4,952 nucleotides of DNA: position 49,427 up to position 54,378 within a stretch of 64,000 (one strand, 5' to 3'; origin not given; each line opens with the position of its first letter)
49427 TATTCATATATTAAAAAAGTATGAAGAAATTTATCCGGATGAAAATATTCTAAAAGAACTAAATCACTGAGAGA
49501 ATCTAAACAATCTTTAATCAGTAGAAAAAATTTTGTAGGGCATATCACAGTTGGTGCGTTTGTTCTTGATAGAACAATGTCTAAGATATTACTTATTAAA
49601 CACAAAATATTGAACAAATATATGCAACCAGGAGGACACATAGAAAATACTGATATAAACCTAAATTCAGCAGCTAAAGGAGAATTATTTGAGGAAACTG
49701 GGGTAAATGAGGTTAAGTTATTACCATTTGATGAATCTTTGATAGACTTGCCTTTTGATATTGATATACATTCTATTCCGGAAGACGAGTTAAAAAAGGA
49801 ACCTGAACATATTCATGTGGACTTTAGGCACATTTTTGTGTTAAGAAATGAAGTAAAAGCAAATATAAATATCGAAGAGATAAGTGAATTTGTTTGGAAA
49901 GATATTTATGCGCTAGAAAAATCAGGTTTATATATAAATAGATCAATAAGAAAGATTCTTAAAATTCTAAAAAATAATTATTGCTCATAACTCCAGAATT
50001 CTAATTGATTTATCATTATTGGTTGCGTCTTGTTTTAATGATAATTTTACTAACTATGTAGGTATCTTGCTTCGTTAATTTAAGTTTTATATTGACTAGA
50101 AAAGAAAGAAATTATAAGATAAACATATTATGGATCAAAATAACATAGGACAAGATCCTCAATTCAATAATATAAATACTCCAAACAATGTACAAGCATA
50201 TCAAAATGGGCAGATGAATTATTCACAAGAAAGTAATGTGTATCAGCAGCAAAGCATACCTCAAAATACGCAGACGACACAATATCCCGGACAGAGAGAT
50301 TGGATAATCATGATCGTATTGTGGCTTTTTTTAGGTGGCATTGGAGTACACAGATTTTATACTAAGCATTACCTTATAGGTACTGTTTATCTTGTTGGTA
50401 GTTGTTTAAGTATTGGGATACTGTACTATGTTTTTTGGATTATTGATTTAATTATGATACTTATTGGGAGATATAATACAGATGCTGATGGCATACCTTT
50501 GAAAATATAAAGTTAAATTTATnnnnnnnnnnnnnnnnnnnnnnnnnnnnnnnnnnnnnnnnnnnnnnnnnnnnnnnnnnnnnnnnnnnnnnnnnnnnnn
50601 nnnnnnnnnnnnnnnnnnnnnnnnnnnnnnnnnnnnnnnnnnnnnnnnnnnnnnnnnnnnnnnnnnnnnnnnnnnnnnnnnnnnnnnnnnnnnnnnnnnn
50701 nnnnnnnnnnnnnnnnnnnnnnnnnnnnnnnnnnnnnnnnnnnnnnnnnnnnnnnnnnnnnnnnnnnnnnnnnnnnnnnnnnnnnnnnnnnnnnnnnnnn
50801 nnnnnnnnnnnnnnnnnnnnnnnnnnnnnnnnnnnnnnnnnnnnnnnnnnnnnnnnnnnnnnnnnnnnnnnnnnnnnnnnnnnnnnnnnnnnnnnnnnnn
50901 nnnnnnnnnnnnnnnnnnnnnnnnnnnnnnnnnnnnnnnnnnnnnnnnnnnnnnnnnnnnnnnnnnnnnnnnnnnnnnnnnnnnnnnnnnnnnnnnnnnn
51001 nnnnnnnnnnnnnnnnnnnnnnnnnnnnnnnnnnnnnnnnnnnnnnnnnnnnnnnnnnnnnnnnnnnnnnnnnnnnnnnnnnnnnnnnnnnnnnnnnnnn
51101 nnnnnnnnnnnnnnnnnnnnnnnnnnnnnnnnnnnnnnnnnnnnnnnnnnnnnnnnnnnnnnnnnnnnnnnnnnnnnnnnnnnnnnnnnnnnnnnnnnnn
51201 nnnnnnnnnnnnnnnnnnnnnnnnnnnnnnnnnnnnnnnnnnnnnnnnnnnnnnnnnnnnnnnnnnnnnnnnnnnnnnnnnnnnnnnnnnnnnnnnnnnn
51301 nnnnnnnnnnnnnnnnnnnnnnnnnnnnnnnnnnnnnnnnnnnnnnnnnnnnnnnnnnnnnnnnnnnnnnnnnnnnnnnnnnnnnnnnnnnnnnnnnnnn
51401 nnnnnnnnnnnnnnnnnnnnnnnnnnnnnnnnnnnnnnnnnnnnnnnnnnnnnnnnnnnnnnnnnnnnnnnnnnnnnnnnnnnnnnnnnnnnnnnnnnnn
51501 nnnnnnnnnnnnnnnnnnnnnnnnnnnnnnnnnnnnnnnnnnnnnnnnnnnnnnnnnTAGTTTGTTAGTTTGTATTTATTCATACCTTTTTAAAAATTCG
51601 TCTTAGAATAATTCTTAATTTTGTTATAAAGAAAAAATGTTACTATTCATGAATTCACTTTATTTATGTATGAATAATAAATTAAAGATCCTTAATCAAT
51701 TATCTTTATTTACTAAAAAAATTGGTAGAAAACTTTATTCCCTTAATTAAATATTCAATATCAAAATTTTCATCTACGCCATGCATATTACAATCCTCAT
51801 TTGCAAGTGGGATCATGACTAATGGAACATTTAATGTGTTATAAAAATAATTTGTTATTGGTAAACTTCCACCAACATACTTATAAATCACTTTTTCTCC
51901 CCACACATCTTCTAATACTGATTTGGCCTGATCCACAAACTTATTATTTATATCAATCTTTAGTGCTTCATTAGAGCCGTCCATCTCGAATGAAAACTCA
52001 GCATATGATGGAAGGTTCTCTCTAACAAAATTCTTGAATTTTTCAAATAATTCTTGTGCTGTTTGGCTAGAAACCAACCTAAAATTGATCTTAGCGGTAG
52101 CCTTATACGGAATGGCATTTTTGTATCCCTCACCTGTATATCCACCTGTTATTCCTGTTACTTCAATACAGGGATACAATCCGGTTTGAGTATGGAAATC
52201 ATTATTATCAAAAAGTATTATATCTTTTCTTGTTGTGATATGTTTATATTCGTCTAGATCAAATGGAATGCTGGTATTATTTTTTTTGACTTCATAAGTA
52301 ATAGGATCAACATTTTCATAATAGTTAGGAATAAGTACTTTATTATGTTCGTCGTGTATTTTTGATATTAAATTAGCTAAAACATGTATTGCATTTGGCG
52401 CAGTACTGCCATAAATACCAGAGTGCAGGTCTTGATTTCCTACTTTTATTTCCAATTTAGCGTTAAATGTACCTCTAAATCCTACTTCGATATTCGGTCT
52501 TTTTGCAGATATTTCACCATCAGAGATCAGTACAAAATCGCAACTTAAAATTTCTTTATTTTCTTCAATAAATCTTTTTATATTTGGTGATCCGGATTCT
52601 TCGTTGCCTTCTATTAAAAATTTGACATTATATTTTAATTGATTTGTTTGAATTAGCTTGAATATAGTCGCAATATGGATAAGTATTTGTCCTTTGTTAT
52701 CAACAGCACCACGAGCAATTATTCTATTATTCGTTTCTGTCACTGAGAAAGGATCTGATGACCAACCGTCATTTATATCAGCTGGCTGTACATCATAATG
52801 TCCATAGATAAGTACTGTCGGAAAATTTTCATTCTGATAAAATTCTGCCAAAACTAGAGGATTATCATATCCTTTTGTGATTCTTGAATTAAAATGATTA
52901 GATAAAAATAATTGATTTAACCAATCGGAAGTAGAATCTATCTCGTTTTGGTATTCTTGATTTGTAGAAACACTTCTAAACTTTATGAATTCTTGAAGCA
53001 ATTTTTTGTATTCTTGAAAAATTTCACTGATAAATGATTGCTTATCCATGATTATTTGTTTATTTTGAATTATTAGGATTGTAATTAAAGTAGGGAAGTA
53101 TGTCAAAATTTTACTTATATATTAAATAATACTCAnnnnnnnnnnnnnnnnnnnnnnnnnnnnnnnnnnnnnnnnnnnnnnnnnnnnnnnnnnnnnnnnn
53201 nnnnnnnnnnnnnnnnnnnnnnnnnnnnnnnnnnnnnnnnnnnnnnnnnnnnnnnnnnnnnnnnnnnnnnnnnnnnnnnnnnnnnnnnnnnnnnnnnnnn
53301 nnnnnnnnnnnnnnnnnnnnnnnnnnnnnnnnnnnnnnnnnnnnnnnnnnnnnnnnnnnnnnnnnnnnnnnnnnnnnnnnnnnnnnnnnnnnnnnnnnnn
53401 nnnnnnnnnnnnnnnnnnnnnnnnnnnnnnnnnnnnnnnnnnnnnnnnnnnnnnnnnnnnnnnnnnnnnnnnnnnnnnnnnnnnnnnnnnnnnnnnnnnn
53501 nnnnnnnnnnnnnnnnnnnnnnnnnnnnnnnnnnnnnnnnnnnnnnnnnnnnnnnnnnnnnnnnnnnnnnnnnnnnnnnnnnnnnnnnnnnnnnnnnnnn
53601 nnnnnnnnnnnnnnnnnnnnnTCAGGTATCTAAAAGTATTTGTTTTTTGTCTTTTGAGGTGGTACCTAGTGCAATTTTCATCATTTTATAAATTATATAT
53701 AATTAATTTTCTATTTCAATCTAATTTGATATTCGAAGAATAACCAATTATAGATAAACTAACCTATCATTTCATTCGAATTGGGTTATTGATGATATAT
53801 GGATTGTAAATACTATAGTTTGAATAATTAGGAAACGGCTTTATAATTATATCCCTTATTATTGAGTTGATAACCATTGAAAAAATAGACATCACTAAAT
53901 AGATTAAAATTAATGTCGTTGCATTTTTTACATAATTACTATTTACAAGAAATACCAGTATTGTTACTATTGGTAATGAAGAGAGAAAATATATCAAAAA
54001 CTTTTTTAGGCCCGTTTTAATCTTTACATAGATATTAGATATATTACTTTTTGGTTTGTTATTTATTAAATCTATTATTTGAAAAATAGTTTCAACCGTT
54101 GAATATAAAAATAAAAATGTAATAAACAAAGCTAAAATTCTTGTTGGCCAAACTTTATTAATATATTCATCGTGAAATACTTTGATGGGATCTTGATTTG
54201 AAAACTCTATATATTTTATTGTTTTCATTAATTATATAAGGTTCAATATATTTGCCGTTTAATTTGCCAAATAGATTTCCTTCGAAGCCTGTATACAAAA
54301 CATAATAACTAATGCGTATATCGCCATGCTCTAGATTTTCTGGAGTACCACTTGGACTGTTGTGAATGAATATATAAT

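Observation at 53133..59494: A 6.4-kb block of young pseudogenes between the M20 peptidase and tRNA-Ser: R-M pair, sirtuin, YjjX NTPase, an unknown gene and a tandem paralog pair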

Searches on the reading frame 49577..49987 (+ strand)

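Call 52: search_protein_families(library=pfam, max_evalue=0.01, proteins=[window:49577-49987:+])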
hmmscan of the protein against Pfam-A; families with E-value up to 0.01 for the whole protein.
window:49577-49987:+ (137 aa): 1 family
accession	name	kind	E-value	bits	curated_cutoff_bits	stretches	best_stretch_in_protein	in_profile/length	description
PF00293.34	NUDIX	-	2.6e-06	27.9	21.1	1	3-110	16-115/134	NUDIX domain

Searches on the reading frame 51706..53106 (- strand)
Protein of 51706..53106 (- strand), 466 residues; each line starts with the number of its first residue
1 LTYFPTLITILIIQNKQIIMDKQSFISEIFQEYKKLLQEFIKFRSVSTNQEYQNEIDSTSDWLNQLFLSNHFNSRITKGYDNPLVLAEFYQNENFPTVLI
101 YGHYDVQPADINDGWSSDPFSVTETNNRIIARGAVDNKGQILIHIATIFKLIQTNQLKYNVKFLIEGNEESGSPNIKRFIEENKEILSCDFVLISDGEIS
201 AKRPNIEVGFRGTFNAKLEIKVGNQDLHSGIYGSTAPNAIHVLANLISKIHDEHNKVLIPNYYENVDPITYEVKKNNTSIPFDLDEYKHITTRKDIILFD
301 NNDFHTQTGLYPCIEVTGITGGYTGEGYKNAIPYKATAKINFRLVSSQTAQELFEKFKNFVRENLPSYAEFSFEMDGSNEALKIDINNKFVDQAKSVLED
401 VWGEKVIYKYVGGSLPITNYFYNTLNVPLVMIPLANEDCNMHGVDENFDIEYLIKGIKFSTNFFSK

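Call 7: find_encoding_contigs(protein=window:51706-53049:-, flank=10000, max_places=10)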
Protein window:51706-53049:- (447 aa): no gene with exactly this product is on record in the collection.

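Call 25: find_related_loci(query=window:51709-53049:-, collection=metagenome_contigs, flank=10000)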
Query window:51709-53049:- (447 aa) in metagenome_contigs; peptide patterns used: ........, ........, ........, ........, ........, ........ (x = any residue, [..] = any of these).
600 stretches matched a pattern (row limit reached: there are more); 588 encode a relative of the query (tblastn E <= 1e-3); the best 80 are kept; 80 distinct loci.
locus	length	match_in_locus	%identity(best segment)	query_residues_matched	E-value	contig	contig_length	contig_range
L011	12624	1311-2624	50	10-447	2e-153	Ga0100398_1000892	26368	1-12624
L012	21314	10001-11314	50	10-447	2e-153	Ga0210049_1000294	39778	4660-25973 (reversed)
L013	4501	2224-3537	48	10-447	3e-152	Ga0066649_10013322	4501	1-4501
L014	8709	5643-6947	47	8-447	8e-136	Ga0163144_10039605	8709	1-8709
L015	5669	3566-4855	45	11-446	5e-128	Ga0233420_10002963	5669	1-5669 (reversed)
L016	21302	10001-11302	46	12-447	3e-126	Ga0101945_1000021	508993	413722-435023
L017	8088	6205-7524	44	7-446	2e-108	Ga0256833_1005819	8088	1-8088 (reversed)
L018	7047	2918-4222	43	10-447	9e-101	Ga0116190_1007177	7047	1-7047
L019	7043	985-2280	37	18-447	2e-85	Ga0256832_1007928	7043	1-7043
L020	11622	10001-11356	35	1-445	7e-85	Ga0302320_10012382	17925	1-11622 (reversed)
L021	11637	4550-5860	35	2-444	2e-84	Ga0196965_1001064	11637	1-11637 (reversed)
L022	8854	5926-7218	35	21-447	4e-84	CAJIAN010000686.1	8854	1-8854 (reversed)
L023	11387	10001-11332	33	6-447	8e-84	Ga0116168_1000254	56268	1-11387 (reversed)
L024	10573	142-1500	36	1-445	3e-83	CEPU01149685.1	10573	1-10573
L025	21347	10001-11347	33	2-447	2e-83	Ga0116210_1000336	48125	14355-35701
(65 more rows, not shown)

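Call 31: list_cluster_members(proteins=[window:51706-53106:-, window:51706-53049:-, window:50523-51560:+, window:53767-54228:-, window:56051-56470:-, window:58434-58688:-, window:53133-53474:-, window:56898-57131:-, window:54675-54932:-, window:61062-62576:+])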
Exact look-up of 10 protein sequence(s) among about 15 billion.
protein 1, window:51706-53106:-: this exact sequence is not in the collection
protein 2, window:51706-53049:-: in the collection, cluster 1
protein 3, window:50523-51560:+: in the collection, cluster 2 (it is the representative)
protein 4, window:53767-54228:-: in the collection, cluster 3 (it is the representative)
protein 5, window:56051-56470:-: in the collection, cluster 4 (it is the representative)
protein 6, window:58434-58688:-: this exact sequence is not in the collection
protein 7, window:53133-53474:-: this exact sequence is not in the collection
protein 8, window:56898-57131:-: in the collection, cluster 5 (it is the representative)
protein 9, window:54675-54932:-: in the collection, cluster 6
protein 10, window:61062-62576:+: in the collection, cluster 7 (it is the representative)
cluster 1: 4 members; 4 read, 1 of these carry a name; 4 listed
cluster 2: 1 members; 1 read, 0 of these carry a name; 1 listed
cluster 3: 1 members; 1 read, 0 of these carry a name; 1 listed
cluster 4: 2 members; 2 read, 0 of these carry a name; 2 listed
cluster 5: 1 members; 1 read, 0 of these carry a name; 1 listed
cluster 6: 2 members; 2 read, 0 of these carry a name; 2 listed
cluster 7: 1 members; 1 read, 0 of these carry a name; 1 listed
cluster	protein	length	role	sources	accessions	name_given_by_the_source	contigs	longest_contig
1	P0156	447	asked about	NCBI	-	-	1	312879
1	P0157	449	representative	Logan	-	-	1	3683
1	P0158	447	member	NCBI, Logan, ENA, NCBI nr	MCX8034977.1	MAG: M20/M25/M40 family metallo-hydrolase [Candidatus Dojkabacteria bacterium] | M20/M25/M40 family metallo-hydrolase [Candidatus Dojkabacteria bacterium]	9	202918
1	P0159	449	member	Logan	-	-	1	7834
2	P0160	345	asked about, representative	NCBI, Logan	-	-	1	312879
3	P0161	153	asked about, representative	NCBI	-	-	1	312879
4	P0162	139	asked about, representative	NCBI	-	-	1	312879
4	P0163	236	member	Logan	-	-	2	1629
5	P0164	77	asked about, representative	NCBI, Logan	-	-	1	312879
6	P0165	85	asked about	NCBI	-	-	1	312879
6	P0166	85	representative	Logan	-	-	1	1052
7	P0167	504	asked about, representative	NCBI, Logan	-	-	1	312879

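Call 33: find_encoding_contigs(protein=P0163, flank=10000, max_places=10)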
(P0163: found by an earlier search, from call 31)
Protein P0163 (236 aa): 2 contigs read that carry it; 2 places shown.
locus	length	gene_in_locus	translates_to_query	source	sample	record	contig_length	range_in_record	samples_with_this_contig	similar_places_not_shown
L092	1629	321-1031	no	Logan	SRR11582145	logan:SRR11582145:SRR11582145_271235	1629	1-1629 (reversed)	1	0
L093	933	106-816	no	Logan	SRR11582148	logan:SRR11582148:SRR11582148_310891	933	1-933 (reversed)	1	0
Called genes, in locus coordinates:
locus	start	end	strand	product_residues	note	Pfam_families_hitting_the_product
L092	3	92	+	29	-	?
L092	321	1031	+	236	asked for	PF07787:TMEM43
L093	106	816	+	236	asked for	PF07787:TMEM43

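Call 34: find_encoding_contigs(protein=P0159, flank=10000, max_places=10)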
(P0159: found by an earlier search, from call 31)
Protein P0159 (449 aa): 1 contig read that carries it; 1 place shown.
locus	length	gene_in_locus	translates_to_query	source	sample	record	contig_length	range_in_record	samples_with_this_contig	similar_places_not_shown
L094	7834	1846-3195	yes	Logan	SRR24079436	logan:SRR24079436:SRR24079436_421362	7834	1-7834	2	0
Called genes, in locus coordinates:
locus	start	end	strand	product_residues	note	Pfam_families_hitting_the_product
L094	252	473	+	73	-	-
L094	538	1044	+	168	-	PF08241:Methyltransf_11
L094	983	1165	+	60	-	-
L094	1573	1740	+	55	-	-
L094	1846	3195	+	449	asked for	PF01546:Peptidase_M20, PF07687:M20_dimer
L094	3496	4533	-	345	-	PF01073:3Beta_HSD, PF01370:Epimerase, PF02719:Polysacc_synt_2, PF04321:RmlD_sub_bind, PF07993:NAD_binding_4, PF16363:GDP_Man_Dehyd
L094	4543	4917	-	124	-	PF05154:TM2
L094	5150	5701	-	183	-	PF00293:NUDIX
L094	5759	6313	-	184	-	PF06559:DCD_N, PF22769:DCD, PF00692:dUTPase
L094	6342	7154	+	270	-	PF02511:Thy1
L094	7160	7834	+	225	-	?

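Call 63: find_encoding_contigs(protein=P0166, flank=10000, max_places=10)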
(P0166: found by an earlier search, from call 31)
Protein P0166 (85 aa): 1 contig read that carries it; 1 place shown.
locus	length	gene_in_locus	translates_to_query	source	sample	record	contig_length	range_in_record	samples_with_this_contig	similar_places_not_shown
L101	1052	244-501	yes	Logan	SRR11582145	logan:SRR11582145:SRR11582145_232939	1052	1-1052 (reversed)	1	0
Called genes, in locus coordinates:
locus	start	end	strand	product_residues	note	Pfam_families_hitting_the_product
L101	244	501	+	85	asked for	-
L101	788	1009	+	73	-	PF07787:TMEM43 (weak)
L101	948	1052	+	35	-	?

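Call 64: find_encoding_contigs(protein=P0157, flank=10000, max_places=10)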
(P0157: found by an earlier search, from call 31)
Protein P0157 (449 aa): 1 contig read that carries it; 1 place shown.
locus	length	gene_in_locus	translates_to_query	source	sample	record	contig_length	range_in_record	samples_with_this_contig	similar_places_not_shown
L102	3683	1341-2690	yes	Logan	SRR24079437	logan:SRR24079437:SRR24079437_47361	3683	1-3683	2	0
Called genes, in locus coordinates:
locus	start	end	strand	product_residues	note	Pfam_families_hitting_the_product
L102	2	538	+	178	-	?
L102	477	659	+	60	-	-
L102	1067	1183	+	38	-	-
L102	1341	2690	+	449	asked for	PF01546:Peptidase_M20, PF07687:M20_dimer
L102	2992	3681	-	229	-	?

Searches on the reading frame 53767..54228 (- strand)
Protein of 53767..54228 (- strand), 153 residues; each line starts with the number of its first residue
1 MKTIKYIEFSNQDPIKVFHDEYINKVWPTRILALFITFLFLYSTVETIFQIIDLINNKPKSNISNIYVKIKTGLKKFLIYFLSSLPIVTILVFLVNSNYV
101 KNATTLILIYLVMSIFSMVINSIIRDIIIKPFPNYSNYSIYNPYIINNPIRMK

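Call 6: search_protein_families(library=pfam, max_evalue=0.01, proteins=[window:53770-54228:-])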
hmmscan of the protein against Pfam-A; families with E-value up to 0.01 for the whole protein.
seq(153 aa): 1 family
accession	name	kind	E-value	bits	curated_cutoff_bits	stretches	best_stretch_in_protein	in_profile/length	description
PF03699.18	UPF0182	-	0.0031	16.1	27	1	30-131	195-297/770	Uncharacterised protein family (UPF0182)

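Call 10: find_encoding_contigs(protein=window:53767-54228:-, flank=10000, max_places=10)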
Protein window:53767-54228:- (153 aa): no gene with exactly this product is on record in the collection.
